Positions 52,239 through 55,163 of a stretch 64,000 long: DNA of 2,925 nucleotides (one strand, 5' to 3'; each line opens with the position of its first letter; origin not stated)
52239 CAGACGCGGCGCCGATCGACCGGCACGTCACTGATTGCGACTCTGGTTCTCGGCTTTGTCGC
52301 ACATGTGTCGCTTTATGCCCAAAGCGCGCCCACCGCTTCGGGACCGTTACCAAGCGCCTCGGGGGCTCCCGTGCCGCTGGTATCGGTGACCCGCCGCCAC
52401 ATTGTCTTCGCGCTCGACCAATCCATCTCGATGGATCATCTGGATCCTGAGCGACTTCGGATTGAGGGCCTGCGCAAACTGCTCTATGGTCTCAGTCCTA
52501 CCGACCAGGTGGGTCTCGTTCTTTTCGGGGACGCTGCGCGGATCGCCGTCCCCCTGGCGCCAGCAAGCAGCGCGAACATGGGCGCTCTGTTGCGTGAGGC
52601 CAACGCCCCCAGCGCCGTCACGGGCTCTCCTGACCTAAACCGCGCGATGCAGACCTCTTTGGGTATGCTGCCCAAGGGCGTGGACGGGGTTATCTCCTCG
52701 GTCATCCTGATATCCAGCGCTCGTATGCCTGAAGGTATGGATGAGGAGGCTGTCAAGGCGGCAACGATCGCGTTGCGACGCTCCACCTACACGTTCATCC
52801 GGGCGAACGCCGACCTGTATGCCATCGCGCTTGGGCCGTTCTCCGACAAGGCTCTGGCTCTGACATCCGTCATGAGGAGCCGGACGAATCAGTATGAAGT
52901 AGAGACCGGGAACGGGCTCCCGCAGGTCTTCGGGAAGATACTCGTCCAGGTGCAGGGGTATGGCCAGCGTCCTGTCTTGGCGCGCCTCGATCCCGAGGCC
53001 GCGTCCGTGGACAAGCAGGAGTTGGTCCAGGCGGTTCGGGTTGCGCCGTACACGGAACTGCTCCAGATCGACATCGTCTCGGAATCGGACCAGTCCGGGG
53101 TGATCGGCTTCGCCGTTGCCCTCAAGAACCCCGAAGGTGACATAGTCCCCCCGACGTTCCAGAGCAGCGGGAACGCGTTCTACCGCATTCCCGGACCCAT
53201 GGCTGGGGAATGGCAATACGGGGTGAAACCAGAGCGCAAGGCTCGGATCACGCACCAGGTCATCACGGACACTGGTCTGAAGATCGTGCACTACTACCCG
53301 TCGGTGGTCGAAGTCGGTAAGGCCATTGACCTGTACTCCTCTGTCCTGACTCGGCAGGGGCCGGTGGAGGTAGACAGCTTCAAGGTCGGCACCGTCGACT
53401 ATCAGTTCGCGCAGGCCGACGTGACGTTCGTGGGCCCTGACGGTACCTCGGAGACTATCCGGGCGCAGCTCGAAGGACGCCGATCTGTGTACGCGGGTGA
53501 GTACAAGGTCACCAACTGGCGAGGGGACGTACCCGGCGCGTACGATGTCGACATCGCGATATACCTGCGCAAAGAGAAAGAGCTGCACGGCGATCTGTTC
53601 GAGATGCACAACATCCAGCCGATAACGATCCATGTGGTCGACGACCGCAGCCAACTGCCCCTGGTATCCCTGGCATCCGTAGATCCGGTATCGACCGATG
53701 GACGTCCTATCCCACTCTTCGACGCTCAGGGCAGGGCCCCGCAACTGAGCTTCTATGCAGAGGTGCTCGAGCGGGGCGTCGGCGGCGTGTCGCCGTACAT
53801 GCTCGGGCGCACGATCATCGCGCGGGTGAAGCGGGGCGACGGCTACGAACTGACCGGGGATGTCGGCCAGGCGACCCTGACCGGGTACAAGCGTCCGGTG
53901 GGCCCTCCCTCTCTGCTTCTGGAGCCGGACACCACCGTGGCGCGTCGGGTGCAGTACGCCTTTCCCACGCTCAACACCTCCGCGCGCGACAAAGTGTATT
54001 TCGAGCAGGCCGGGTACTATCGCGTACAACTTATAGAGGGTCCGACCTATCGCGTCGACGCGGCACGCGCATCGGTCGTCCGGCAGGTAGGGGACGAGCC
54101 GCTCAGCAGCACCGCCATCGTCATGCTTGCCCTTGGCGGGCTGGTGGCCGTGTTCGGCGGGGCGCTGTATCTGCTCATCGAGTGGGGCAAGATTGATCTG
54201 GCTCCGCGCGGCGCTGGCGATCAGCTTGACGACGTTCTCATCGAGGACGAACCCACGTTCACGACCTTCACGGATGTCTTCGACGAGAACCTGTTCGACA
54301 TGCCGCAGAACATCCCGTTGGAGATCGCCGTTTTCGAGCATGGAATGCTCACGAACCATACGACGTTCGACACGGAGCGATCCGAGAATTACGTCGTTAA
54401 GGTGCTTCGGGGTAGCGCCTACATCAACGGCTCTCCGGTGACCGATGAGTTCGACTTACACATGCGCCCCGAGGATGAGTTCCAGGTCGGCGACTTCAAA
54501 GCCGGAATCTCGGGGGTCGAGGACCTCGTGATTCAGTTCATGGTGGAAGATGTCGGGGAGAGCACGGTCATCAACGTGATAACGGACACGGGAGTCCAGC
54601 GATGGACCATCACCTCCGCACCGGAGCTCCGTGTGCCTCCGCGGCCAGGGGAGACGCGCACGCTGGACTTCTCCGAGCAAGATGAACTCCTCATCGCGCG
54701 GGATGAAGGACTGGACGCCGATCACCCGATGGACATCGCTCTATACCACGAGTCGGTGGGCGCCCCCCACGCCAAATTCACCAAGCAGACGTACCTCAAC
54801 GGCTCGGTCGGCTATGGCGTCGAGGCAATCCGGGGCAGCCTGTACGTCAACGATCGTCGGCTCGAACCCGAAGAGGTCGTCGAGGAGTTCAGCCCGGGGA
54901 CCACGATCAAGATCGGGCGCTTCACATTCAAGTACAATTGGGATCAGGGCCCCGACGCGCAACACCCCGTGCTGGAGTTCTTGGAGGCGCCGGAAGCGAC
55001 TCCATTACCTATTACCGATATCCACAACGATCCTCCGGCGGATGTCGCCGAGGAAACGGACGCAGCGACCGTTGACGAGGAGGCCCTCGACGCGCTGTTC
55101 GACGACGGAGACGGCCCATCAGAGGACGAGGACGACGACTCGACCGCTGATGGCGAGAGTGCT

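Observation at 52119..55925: Giant vWA / TM / FHA-like / acidic-repeat / degenerate-GGDEF protein downstream of flhF: candidate polar landmark or scaffold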

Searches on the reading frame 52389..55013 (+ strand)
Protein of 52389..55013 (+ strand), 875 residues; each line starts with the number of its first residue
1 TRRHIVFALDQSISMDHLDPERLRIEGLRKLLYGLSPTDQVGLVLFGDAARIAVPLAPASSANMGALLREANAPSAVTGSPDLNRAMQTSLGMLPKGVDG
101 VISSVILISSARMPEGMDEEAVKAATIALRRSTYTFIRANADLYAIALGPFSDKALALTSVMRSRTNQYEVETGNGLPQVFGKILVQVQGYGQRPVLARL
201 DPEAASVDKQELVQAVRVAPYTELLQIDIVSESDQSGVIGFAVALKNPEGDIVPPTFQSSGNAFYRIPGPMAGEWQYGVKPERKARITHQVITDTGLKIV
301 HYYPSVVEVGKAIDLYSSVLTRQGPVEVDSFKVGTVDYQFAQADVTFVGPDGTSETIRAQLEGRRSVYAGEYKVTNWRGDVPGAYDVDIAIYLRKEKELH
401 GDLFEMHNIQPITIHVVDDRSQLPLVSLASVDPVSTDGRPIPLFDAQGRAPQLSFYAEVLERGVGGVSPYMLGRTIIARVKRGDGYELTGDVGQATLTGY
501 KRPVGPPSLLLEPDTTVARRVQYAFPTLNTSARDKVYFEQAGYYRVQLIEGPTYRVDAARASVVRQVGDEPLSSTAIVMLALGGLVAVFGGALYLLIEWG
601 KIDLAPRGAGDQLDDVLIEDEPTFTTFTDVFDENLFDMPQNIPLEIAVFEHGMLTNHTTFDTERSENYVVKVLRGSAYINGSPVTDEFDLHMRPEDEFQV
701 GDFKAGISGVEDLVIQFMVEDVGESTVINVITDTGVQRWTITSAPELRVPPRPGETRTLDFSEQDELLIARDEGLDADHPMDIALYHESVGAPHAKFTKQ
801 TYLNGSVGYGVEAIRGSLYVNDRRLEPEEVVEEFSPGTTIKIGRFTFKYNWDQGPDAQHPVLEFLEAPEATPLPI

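Call 49: search_protein_representatives(alignment_id=A4)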
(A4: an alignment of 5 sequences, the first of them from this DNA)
Query: 5 sequences, 878 profile positions. Proteins with E-value up to 0.001 (for the whole library): 430; up to 1e-10: 24; up to 1e-30: 10. The best 150 are listed.
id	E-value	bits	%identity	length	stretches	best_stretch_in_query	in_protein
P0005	0.0e+00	1784.4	-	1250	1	15-878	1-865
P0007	1.5e-220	751.0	-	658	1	1-569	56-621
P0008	9.3e-180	616.0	-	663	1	3-570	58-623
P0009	2.0e-177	608.3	-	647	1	2-570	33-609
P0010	4.7e-176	603.8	-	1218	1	4-878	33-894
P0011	5.7e-165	567.1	-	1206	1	3-878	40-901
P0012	9.3e-165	566.4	-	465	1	1-461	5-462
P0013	3.3e-157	541.4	-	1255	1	5-878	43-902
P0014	2.5e-149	515.3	-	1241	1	5-878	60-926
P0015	2.3e-59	217.7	-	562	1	693-878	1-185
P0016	3.5e-26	107.9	-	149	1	471-570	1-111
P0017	7.5e-24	100.2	-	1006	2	4-352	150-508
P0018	3.0e-21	91.6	-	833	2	37-330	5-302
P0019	4.4e-20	87.7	-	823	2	4-373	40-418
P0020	2.6e-18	81.8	-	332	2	417-516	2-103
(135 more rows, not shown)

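Call 76: find_encoding_contigs(protein=P0011, flank=10000, max_places=2)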
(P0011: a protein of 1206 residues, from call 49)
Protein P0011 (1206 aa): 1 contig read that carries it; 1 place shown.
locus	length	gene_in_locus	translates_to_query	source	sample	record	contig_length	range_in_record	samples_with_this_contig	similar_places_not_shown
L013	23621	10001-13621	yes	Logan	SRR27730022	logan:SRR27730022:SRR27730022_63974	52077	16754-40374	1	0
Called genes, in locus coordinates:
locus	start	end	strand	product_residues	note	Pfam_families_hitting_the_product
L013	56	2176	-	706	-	PF02310:B12-binding (weak), PF04055:Radical_SAM (weak)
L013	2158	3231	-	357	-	PF00890:FAD_binding_2 (faint), PF03486:HI0933_like (faint), PF07992:Pyr_redox_2, PF13738:Pyr_redox_3 (faint)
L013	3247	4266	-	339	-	PF00174:Oxidored_molyb, PF03404:Mo-co_dimer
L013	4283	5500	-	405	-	PF03453:MoeA_N, PF00994:MoCF_biosynth, PF03454:MoeA_C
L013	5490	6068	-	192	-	PF12804:NTP_transf_3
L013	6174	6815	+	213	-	PF01066:CDP-OH_P_transf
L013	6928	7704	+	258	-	-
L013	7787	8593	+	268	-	PF02475:TRM5-TYW2_MTfase (weak), PF01135:PCMT (weak), PF05050:Methyltransf_21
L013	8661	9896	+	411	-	-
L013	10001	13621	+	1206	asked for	PF00990:GGDEF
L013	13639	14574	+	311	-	PF00072:Response_reg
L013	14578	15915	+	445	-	PF00072:Response_reg, PF00158:Sigma54_activat, PF14532:Sigma54_activ_2, PF07728:AAA_5, PF25601:AAA_lid_14, PF02954:HTH_8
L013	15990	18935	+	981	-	-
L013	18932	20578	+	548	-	PF01839:FG-GAP (faint), PF13517:FG-GAP_3, PF07593:UnbV_ASPIC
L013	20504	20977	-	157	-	-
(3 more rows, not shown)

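Call 77: find_encoding_contigs(protein=P0014, flank=10000, max_places=2)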
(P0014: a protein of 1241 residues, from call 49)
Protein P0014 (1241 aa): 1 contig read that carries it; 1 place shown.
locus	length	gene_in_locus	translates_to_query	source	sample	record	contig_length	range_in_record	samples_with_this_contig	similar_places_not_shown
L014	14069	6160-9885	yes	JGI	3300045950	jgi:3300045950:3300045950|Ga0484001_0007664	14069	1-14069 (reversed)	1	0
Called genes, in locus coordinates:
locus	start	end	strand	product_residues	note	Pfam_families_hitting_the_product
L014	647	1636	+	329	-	PF00930:DPPIV_N (faint), PF26549:Tricorn_N, PF23381:Beta-prop_IFT122_1st (faint), PF26550:Tricorn_2nd, PF07676:PD40, PF26549:Tricorn_N, PF07676:PD40, PF26550:Tricorn_2nd (weak), +2 more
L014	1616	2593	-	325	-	PF04055:Radical_SAM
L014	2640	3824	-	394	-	-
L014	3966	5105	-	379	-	PF01008:IF-2B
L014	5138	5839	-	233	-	PF00719:Pyrophosphatase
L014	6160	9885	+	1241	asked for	PF00092:VWA, PF13519:VWA_2 (weak), PF00990:GGDEF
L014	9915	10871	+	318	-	PF00072:Response_reg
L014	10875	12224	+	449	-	PF00072:Response_reg, PF00158:Sigma54_activat, PF14532:Sigma54_activ_2, PF07728:AAA_5, PF25601:AAA_lid_14, PF02954:HTH_8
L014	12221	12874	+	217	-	PF01833:TIG, PF13205:Big_5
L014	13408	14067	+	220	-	?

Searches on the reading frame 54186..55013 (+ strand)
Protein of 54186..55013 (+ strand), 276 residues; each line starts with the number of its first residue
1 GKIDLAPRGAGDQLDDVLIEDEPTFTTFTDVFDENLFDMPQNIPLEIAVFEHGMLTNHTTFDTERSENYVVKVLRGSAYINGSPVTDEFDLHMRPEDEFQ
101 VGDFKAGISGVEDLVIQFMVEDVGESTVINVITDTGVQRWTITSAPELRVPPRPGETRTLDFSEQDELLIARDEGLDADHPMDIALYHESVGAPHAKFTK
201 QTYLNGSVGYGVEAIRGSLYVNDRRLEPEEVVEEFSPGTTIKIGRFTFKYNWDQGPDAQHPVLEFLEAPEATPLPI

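Call 18: search_solved_structures(query=A2, max_evalue=10, show_alignments=3)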
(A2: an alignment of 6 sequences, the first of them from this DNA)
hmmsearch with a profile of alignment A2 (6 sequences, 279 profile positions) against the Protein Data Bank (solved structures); distinct sequences matched with E-value up to 10: 4.
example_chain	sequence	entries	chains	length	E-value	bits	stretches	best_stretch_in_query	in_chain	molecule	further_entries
4fmf_A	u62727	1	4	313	0.98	11.7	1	157-223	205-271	Poliovirus receptor-related protein 1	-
3u82_B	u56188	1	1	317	1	11.6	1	157-223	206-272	Poliovirus receptor-related protein 1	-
3sku_E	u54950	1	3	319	1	11.6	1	157-223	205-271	Poliovirus receptor-related protein 1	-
3alp_A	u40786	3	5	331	1.1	11.5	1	157-223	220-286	Poliovirus receptor-related protein 1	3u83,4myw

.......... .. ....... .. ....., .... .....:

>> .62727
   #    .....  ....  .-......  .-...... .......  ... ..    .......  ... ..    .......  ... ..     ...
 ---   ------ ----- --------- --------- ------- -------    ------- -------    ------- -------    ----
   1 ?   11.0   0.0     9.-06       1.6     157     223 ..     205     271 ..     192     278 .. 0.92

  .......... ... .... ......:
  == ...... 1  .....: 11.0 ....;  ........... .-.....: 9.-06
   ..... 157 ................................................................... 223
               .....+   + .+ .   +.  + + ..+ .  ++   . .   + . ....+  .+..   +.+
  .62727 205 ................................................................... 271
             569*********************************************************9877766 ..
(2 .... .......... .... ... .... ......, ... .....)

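Call 19: search_protein_families(library=pfam, alignment_id=A2, max_evalue=10)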
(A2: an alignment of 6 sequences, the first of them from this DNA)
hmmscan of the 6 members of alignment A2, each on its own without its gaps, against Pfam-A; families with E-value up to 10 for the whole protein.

A. member 1, seq(276 aa): 2 families
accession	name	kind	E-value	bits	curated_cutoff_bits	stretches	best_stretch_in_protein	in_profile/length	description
PF00498.31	FHA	-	0.00044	21.1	20.7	1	180-244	7-67/67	FHA domain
PF17868.7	AAA_lid_8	-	0.2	12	22.8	1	70-93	30-53/72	AAA lid domain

B. families by the number of members that match (of 6 scanned): 4 families
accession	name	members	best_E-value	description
PF00498.31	FHA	4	0.00044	FHA domain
PF08402.16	TOBE_2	3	0.0029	TOBE domain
PF04937.20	DUF659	2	0.22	Protein of unknown function (DUF 659)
PF17868.7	AAA_lid_8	1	0.2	AAA lid domain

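Call 54: search_solved_structures(query=A7, max_evalue=10, show_alignments=3)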
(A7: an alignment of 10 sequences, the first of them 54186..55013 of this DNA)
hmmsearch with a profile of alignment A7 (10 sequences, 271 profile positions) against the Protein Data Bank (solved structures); distinct sequences matched with E-value up to 10: 1.
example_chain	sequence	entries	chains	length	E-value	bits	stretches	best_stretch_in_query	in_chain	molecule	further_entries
1uht_A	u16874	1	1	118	0.56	12.5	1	43-105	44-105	expressed protein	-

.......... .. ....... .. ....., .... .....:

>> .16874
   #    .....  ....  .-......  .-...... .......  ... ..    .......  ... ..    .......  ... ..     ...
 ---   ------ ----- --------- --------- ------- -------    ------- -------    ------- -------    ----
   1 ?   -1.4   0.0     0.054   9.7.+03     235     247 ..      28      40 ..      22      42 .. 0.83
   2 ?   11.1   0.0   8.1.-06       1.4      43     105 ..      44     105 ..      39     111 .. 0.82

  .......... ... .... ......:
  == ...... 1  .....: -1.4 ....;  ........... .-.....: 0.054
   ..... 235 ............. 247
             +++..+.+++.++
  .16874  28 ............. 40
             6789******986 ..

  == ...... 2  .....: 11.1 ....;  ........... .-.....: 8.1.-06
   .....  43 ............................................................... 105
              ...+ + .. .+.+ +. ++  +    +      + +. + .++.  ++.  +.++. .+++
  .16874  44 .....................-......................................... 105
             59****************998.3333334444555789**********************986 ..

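Call 55: find_homologous_proteins(query=A7, max_evalue=0.001)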
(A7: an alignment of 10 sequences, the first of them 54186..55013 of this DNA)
Query A7 (10 sequences): 6556 candidates shared short words with the query, none scored E <= 0.001.

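Call 65: predict_structure(alignment_id=A7)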
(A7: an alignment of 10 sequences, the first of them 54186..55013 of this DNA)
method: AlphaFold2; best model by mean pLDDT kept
length: 276 residues; sequences in the alignment: 10
mean_pLDDT: 83.4   pTM: 0.82
mean pLDDT of the five models: 83.4, 81.9, 78.0, 76.6, 75.3
residues with pLDDT >= 90: 127; 70-90: 103; 50-70: 28; < 50: 18
segments of 3 or more residues with pLDDT < 50: 1-13, 22-26
pLDDT, mean of each block of 10 residues (from residue 1): 38 59 55 76 91 93 69 90 78 84 89 80 88 88 88 93 93 90 93 94 89 93 93 93 95 77 92 68
secondary structure, 60 per line:
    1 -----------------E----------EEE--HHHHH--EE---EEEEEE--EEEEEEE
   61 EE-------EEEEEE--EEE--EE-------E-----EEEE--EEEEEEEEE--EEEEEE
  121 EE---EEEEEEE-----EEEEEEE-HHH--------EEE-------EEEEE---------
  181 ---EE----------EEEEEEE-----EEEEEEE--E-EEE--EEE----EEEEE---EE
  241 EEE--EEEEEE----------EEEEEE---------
elements in order: E29-31 H34-38 E46-51 E54-62 E70-75 E78-80 E98-101 E104-112 E115-122 E126-132 E138-144 E157-159 E167-171 E196-202 E208-214 E219-221 E224-226 E231-235 E239-243 E246-251 E262-267

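Call 68: fold_search(model_id=the predicted structure, library=pdb)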
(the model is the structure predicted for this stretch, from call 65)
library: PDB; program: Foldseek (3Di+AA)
matches with E <= 10: 509; with E <= 0.001: 21
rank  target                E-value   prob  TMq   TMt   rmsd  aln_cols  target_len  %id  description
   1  4ejq_A                7.7e-05  1.00  0.25  0.43  13.1       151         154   13  Crystal structure of KIF1A C-CC1-FHA (released 2012-10-03)
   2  4ejq_G                1.1e-04  1.00  0.25  0.46  13.0       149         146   13  Crystal structure of KIF1A C-CC1-FHA (released 2012-10-03)
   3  4ejq_C                1.2e-04  1.00  0.25  0.44  13.3       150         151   13  Crystal structure of KIF1A C-CC1-FHA (released 2012-10-03)
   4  3vpy                  2.9e-04  1.00  0.22  0.40  12.4       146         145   18  Crystal structure of Arabidopsis DDL FHA domain (released 2013-02-06)
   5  6l9u                  3.2e-04  1.00  0.27  0.49   6.3       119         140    9  Crystal structure of mouse TIFA (released 2020-04-01)
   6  6l9w_D                3.3e-04  1.00  0.27  0.49   6.3       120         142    9  Crystal structure of mouse TIFA (T9E/C36S mutant) (released 2020-04-01)
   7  4ym4_A                4.1e-04  1.00  0.26  0.49   6.9       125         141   12  Truncated Human TIFA in complex with its Thr9 phosphorylated N-terminal peptide 1-15 (released 2015-10-21)
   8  6l9v_A                4.3e-04  1.00  0.27  0.49   6.9       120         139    9  Crystal structure of mouse TIFA (T9D/C36S mutant) (released 2020-04-01)
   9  5yyx                  4.3e-04  1.00  0.26  0.55   9.3       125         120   11  Crystal Structure of the MEK1 FHA domain (released 2018-10-10)
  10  5yyz_A                4.6e-04  1.00  0.26  0.65   8.0       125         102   10  Crystal structure of the MEK1 FHA domain in complex with the HOP1 pThr318 peptide. (released 2018-10-17)
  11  6l9w_F                4.8e-04  1.00  0.27  0.51   8.7       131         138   10  Crystal structure of mouse TIFA (T9E/C36S mutant) (released 2020-04-01)
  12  4egx_B                4.8e-04  1.00  0.25  0.37  13.3       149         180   13  Crystal structure of KIF1A CC1-FHA tandem (released 2012-10-03)
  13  1gxc_A                5.1e-04  1.00  0.25  0.53   8.4       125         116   12  FHA domain from human Chk2 kinase in complex with a synthetic phosphopeptide (released 2002-06-13)
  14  4egx_A                5.1e-04  1.00  0.25  0.37   8.9       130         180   15  Crystal structure of KIF1A CC1-FHA tandem (released 2012-10-03)
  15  4ejq_B                5.4e-04  1.00  0.24  0.46  12.4       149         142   14  Crystal structure of KIF1A C-CC1-FHA (released 2012-10-03)
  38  1uht_MODEL_1_A        3.9e-03  1.00  0.24  0.52   9.1       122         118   16  Solution Structure of The FHA Domain of Arabidopsis thaliana Hypothetical Protein (released 2004-01-10)
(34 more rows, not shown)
